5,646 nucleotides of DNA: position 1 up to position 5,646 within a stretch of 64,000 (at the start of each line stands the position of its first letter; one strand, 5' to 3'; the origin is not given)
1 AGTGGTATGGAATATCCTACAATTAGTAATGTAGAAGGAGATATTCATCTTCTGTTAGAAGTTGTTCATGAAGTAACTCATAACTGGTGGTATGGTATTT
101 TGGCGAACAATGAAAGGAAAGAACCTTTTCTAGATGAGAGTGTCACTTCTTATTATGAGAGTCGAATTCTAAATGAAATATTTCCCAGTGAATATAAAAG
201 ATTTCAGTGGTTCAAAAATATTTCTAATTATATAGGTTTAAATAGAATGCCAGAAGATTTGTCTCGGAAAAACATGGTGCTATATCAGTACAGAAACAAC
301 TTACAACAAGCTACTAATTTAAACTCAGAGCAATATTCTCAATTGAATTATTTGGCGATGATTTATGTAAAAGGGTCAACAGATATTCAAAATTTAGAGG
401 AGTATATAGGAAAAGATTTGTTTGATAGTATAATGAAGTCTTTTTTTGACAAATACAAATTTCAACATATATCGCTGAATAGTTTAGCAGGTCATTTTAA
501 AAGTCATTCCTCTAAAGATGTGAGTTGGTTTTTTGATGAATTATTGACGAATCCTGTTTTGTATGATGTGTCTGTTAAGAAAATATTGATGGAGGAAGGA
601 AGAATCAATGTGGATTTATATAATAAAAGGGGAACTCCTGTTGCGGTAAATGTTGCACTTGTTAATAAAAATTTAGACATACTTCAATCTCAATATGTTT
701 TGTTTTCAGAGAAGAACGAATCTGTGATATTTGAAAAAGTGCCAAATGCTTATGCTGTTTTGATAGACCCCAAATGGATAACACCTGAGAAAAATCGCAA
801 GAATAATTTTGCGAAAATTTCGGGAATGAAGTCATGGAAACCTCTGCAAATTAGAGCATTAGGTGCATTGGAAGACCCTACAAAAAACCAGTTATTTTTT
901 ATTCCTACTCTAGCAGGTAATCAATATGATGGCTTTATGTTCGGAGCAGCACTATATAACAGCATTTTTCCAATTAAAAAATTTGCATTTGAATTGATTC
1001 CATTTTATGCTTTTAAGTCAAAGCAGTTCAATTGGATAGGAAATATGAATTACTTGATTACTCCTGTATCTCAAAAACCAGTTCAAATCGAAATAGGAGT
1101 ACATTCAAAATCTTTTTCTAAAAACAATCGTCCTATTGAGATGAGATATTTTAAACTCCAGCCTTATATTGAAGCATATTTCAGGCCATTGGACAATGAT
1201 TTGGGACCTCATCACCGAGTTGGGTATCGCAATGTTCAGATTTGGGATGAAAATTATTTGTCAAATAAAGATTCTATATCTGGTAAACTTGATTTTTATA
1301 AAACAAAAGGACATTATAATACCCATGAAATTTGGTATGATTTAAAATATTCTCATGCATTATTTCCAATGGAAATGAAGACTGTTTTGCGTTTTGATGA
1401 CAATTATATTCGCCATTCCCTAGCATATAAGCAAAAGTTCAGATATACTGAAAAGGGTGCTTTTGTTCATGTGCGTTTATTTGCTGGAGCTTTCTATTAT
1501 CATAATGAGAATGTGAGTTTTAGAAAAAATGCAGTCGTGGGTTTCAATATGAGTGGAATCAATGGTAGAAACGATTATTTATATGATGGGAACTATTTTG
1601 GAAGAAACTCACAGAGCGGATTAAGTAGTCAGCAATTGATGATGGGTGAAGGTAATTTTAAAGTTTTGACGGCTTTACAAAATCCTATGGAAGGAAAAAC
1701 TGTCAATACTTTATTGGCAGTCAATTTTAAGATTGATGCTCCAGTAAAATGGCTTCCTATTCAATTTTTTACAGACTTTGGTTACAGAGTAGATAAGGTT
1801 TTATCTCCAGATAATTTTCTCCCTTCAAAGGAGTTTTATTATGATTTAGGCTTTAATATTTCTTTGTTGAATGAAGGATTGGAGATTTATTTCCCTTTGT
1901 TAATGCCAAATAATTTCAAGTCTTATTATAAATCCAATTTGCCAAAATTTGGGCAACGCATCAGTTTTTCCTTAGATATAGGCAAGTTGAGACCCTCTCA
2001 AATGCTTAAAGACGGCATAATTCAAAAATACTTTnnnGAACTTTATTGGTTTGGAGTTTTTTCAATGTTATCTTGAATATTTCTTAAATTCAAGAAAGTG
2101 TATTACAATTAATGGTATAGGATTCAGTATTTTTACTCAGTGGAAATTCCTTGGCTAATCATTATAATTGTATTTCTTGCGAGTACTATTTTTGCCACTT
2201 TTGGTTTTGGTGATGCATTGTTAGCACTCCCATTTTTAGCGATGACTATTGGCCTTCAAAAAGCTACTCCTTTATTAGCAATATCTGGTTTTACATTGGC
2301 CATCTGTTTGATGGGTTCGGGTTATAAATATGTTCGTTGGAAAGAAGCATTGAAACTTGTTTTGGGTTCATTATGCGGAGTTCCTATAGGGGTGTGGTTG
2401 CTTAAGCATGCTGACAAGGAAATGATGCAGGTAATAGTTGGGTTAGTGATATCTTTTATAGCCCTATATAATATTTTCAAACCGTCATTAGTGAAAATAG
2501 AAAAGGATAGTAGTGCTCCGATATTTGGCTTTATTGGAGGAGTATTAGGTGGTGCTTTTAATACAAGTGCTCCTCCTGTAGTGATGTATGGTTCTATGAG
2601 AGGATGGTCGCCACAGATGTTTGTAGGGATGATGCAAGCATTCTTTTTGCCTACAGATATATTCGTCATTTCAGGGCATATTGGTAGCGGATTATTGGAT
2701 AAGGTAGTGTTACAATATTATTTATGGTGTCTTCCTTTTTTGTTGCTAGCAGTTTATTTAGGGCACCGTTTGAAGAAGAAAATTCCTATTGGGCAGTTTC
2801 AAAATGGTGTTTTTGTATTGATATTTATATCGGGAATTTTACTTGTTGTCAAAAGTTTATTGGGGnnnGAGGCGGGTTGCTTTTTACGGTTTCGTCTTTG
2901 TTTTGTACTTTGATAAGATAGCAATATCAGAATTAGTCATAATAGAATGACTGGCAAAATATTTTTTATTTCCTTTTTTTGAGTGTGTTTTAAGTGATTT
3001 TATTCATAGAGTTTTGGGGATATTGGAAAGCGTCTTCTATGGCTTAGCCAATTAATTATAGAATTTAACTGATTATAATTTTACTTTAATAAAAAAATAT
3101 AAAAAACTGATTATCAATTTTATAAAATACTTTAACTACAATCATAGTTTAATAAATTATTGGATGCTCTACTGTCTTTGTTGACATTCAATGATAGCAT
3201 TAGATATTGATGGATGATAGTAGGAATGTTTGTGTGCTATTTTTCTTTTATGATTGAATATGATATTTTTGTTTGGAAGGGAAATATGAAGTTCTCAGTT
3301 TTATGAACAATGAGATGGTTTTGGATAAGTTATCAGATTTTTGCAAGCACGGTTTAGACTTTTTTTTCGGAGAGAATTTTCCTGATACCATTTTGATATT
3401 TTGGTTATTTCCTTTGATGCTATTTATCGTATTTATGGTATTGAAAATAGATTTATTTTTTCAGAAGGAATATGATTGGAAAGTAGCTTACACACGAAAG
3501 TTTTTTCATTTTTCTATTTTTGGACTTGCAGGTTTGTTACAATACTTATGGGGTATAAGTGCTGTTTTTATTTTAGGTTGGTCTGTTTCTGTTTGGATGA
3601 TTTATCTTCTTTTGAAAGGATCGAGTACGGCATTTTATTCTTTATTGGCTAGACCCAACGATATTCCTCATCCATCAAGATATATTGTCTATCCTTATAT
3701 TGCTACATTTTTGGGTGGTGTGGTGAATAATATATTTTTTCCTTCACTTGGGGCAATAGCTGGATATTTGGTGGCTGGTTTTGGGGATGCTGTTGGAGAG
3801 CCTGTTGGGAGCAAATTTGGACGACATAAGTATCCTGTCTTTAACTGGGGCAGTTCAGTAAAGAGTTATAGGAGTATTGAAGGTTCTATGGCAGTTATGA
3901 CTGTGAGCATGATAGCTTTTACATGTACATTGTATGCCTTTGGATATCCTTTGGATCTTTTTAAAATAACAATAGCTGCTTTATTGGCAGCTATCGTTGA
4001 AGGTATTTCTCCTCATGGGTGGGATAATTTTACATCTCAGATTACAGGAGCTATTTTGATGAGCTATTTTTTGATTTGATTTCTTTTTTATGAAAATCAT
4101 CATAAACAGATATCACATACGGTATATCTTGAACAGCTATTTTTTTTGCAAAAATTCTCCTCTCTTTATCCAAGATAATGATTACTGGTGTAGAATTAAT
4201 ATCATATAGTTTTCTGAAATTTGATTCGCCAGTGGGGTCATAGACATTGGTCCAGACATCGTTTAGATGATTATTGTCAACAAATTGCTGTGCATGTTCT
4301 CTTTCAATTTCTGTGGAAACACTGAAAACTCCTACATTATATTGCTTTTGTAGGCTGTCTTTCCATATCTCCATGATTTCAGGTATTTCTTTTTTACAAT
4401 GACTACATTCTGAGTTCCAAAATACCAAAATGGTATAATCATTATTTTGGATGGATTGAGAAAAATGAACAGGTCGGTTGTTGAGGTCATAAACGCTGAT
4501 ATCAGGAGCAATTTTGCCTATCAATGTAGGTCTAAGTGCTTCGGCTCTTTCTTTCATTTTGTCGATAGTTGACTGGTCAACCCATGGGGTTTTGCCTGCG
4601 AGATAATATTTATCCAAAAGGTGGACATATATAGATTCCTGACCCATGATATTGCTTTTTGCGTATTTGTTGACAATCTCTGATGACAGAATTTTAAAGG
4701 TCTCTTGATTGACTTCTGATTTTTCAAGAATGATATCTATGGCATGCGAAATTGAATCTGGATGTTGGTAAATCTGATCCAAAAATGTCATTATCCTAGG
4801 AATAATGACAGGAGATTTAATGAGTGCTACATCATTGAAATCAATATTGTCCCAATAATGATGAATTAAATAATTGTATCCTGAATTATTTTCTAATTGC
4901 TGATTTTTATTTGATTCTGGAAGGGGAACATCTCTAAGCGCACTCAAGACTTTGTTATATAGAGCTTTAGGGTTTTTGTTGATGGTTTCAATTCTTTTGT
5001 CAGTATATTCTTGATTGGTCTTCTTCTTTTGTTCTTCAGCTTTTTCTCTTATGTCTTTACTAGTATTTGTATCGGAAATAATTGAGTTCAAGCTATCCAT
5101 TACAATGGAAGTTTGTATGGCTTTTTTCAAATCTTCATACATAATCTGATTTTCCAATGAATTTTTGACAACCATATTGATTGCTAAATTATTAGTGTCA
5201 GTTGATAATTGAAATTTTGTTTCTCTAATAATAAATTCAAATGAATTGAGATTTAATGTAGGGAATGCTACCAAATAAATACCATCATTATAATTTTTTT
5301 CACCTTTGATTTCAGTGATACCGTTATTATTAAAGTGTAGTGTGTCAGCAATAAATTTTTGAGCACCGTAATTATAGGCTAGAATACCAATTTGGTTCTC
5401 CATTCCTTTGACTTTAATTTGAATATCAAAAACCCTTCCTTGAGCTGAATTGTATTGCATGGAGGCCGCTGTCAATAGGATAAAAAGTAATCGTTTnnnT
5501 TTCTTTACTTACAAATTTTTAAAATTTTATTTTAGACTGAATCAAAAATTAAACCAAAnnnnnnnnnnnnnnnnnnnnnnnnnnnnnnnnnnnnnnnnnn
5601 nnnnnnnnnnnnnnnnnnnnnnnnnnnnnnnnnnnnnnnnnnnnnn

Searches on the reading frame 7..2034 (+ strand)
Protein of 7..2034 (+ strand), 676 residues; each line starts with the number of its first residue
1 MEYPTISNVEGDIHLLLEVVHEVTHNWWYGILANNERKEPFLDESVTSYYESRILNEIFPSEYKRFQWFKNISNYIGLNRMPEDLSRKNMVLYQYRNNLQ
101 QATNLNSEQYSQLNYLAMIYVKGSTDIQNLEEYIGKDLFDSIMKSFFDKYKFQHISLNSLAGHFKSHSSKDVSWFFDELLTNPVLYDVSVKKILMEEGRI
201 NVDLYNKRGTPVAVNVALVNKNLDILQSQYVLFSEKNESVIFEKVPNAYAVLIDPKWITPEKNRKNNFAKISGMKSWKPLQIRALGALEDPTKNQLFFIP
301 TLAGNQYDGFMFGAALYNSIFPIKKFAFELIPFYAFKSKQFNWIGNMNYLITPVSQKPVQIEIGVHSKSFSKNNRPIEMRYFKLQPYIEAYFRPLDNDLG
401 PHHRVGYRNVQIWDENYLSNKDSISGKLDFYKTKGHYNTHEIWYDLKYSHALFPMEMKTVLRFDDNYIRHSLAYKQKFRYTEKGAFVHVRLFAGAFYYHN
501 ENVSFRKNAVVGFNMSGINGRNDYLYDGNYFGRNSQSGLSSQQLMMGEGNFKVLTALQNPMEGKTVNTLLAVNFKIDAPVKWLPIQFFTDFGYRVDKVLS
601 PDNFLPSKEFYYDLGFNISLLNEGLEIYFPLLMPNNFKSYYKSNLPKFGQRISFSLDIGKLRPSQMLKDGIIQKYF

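Call 44: search_protein_families(library=pfam, proteins=[window:7-2034:+], max_evalue=0.001)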
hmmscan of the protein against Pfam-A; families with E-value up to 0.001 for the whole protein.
window:7-2034:+ (676 aa): 1 family
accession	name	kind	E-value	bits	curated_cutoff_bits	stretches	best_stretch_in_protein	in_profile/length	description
PF01433.26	Peptidase_M1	-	3.1e-15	56.8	27.7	1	19-178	71-217/218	Peptidase family M1 domain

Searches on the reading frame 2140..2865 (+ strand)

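Call 44: search_protein_families(library=pfam, proteins=[window:2140-2865:+], max_evalue=0.001)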
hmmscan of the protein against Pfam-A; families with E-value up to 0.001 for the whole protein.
window:2140-2865:+ (242 aa): 1 family
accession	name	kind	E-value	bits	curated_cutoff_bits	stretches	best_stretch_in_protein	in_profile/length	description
PF01925.25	TauE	-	1.8e-29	103.5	32.6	1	7-234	1-236/237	Sulfite exporter TauE/SafE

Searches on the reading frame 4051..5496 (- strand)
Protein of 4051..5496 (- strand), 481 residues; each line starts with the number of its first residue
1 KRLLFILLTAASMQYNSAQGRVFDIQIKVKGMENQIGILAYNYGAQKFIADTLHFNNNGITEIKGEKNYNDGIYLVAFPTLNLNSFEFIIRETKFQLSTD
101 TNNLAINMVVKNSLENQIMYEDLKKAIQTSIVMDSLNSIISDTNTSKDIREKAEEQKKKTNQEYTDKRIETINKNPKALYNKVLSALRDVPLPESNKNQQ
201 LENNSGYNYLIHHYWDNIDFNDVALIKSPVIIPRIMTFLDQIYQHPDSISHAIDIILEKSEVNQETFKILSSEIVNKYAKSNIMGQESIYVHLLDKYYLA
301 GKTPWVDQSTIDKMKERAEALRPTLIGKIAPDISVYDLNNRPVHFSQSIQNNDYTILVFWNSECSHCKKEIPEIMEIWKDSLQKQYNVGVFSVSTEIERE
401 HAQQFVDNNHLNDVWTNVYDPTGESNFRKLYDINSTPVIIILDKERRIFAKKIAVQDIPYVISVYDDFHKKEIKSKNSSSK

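Call 44: search_protein_families(library=pfam, proteins=[window:4051-5496:-], max_evalue=0.001)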
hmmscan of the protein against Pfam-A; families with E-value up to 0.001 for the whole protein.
window:4051-5496:- (481 aa): 6 families
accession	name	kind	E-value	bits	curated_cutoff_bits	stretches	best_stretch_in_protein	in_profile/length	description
PF17127.10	DUF5106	-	2.1e-11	44.9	28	1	202-320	29-147/151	Domain of unknown function (DUF5106)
PF00578.27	AhpC-TSA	-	8.3e-10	39.1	26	1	326-448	1-121/124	AhpC/TSA family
PF13905.12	Thioredoxin_8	-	1.9e-09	38.2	27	1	352-448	1-94/94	Thioredoxin-like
PF08534.16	Redoxin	-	4.9e-08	33.3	26.6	1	327-455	3-135/148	Redoxin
PF13098.12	Thioredoxin_2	-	6.2e-07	30.1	27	1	350-449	3-88/104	Thioredoxin-like domain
PF00085.26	Thioredoxin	-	4.5e-05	23.8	23.5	1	344-405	9-68/103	Thioredoxin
